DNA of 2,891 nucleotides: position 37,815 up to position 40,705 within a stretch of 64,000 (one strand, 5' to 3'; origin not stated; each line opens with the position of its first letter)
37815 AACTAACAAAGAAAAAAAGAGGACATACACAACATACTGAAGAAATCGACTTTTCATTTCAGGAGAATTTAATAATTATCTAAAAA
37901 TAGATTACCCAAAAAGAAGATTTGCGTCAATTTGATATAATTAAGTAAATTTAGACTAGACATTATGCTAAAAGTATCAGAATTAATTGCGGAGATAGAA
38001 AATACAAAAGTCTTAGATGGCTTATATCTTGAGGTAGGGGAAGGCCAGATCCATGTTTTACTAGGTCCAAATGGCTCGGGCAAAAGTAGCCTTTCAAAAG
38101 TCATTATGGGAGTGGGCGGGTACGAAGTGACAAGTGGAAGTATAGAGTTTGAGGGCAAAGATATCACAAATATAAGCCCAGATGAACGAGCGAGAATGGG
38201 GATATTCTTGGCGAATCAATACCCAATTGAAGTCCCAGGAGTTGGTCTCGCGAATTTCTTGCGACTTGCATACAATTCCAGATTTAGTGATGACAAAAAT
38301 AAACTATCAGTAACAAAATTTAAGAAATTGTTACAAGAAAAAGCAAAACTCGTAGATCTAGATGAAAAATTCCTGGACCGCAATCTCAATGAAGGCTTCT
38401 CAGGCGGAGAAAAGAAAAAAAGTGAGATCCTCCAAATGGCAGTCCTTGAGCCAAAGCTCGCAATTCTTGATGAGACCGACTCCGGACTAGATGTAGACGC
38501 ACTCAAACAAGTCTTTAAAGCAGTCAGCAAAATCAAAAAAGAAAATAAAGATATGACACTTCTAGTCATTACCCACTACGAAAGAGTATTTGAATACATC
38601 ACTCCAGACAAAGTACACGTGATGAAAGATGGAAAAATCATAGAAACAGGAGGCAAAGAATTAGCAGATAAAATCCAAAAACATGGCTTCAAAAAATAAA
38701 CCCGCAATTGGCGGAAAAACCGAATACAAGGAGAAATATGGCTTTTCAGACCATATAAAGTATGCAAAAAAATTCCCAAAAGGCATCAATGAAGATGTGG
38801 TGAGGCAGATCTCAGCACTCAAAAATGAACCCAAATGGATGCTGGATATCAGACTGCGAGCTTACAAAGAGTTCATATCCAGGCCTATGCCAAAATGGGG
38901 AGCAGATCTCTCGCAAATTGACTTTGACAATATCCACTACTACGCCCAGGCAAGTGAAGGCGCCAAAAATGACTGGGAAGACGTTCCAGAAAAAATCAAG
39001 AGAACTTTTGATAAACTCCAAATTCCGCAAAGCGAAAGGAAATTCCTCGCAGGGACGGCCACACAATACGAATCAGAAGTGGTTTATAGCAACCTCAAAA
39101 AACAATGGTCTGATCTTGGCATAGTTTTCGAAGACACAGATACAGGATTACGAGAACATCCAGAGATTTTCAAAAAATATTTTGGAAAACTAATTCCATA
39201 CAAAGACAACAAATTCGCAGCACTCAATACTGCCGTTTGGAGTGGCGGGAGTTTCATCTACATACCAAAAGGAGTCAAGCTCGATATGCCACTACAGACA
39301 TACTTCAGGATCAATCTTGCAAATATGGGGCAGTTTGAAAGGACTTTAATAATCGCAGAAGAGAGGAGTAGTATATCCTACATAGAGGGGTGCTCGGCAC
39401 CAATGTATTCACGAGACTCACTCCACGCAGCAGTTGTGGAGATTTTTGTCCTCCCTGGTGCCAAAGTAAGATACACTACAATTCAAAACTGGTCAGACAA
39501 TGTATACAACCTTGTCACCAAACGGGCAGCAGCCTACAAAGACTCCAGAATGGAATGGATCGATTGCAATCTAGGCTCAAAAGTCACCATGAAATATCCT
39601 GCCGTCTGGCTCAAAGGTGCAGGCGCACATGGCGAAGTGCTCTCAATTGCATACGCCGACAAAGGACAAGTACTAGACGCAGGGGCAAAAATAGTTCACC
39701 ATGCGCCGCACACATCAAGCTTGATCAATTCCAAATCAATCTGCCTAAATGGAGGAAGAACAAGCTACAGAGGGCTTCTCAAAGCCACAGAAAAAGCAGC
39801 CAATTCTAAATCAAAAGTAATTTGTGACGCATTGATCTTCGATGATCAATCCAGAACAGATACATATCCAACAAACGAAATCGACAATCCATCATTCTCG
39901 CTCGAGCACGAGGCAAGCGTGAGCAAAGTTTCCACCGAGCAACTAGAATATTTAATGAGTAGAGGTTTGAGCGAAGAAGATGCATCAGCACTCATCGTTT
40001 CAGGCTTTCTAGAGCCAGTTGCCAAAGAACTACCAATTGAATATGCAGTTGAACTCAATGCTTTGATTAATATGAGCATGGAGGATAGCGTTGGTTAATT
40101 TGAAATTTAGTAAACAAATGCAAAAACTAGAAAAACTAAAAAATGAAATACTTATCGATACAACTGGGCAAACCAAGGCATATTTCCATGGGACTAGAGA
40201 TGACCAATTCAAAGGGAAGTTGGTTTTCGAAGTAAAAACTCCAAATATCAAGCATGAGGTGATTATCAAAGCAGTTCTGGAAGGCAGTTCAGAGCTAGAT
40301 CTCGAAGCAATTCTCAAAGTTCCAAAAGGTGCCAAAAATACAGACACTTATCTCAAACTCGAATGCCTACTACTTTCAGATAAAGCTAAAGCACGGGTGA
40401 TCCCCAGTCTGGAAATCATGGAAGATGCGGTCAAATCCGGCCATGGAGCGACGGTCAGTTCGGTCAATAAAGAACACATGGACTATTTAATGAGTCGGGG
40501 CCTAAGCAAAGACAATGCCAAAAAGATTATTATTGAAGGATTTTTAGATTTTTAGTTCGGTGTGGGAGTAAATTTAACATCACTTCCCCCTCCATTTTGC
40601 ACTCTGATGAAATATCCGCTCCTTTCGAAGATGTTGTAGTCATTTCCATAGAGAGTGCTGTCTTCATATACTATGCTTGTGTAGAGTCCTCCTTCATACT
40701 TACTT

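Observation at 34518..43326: Two paralogous giant Cys-rich surface proteins bracket sufCB(D), with near-identical 3' ends in direct orientation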

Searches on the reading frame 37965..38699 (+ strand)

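Call 6: search_protein_families(library=ncbifam, proteins=[window:37965-38699:+], max_evalue=1)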
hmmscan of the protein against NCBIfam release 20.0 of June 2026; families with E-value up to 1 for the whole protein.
window:37965-38699:+ (244 aa): 187 families (the best 25 are shown)
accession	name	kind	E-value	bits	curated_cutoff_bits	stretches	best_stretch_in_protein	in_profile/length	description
TIGR01978.1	sufC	equivalog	1.8e-97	325.5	212.8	1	2-243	1-241/243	Fe-S cluster assembly ATPase SufC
NF007134.0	PRK09580.1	equivalog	2.8e-76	256.3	400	1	1-242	1-241/248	Fe-S cluster assembly ATPase SufC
TIGR03410.1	urea_trans_UrtE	equivalog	2e-26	92.9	285.8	1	2-234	1-219/230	urea ABC transporter ATP-binding subunit UrtE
TIGR01188.1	drrA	subfamily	9e-26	90.9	312.45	1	12-239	4-217/302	daunorubicin resistance ABC transporter, ATP-binding protein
TIGR03864.1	PQQ_ABC_ATP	hypoth_equivalog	1.2e-25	90.3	302.25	1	2-231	2-216/236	ABC transporter, ATP-binding subunit, PQQ-dependent alcohol dehydrogenase system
TIGR02769.1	nickel_nikE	equivalog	1.6e-25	90.1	332.55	1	6-229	16-233/265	nickel import ATP-binding protein NikE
TIGR04520.1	ECF_ATPase_1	equivalog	4.9e-25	88.5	315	1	12-230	13-219/269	energy-coupling factor transporter ATPase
TIGR04406.1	LPS_export_lptB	equivalog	5.6e-25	88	240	1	2-231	2-219/239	LPS export ABC transporter ATP-binding protein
TIGR04521.1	ECF_ATPase_2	equivalog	1.9e-24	86.3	330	1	13-231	17-229/279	energy-coupling factor transporter ATPase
NF043075.1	MMSYN1_0197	equivalog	3.2e-24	85.5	550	1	2-230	3-216/341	spermidine/putrescine ABC transporter ATP-binding protein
NF011967.0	PRK15439.1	equivalog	9.5e-24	83.7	586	2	2-133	12-135/510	autoinducer 2 ABC transporter ATP-binding protein LsrA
TIGR03375.1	type_I_sec_LssB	subfamily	3e-23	82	693.1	1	13-232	479-686/696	type I secretion system permease/ATPase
NF040840.2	tungstate_WtpC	equivalog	5.5e-23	81.8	440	1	1-230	1-214/347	tungstate ABC transporter ATP-binding protein WtpC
TIGR03411.1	urea_trans_UrtD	equivalog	7.3e-23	81.5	304.1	1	1-230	2-225/242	urea ABC transporter ATP-binding protein UrtD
TIGR00968.1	3a0106s01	subfamily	9.2e-23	81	342.75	1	4-231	3-215/237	sulfate ABC transporter ATP-binding protein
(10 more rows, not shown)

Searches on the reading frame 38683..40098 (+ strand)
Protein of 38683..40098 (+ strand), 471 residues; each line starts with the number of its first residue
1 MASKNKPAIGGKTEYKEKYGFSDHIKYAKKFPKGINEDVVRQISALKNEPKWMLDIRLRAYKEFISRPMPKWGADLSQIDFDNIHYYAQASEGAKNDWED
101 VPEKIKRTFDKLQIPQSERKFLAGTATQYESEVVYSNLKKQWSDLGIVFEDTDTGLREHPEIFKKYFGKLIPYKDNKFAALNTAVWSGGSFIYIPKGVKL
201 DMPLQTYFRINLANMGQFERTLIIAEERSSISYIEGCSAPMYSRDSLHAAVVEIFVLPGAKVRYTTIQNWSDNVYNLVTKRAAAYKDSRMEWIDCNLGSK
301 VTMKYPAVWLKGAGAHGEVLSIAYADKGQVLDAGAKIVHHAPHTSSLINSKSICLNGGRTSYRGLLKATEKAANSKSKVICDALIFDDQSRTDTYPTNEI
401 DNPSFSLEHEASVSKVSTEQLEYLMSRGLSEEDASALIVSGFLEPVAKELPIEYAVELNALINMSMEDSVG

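Call 6: search_protein_families(library=ncbifam, proteins=[window:38683-40098:+], max_evalue=1)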
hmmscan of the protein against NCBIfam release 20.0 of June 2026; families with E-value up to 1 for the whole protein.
window:38683-40098:+ (471 aa): 6 families
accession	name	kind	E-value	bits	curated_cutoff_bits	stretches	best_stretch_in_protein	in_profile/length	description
TIGR01980.1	sufB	equivalog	4.3e-207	688.1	346.4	1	17-462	3-448/448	Fe-S cluster assembly protein SufB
NF008773.0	PRK11814.1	equivalog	1.5e-144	482.2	717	1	13-471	15-484/484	Fe-S cluster assembly protein SufB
NF052511.1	SUF_like_SmsB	exception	4.3e-81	273.2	650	1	33-466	10-441/445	SUF-like minimal system protein SmsB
TIGR01981.1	sufD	equivalog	3.9e-53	180.5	222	1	184-453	2-269/275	Fe-S cluster assembly protein SufD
NF008194.0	PRK10948.1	equivalog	3.6e-15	55.7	489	1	296-446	247-397/423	Fe-S cluster assembly protein SufD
NF009918.0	PRK13378.1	equivalog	0.17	12.1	161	1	373-468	3-95/118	protocatechuate 4,5-dioxygenase subunit alpha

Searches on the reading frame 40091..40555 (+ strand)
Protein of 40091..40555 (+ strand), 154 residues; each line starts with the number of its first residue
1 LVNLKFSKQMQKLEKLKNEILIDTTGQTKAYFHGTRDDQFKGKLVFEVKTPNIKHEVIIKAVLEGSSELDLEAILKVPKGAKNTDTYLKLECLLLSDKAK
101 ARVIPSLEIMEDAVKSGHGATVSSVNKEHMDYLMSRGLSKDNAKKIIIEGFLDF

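Call 5: search_protein_families(library=pfam, proteins=[window:40091-40555:+], max_evalue=1)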
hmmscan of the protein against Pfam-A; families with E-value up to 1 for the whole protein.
window:40091-40555:+ (154 aa): 1 family
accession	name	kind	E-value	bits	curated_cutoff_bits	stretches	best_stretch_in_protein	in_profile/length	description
PF01458.23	SUFBD_core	-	5.5e-30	105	27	1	27-151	108-232/232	SUF system FeS cluster assembly, SufBD core domain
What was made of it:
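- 37965..40555 (+): sufC, sufB and a short sufD-like gene, lying between the paralogues. They are transcribed divergently from A and convergently with B, with a 4-nt overlap with B's stop. Pfam SUFBD_core (call 5).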

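Call 6: search_protein_families(library=ncbifam, proteins=[window:40091-40555:+], max_evalue=1)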
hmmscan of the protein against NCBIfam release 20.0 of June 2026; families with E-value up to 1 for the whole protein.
window:40091-40555:+ (154 aa): 5 families
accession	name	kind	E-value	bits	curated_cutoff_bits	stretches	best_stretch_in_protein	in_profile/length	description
TIGR01981.1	sufD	equivalog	2.4e-32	112.4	222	1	32-152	139-259/275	Fe-S cluster assembly protein SufD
TIGR01980.1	sufB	equivalog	2.2e-20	72.8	346.4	1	50-153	327-430/448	Fe-S cluster assembly protein SufB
NF008194.0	PRK10948.1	equivalog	1.7e-17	63.4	489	1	71-151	313-393/423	Fe-S cluster assembly protein SufD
NF008773.0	PRK11814.1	equivalog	2.8e-13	49.3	717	1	52-152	356-456/484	Fe-S cluster assembly protein SufB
NF052511.1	SUF_like_SmsB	exception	7.5e-12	45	650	1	78-153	344-419/445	SUF-like minimal system protein SmsB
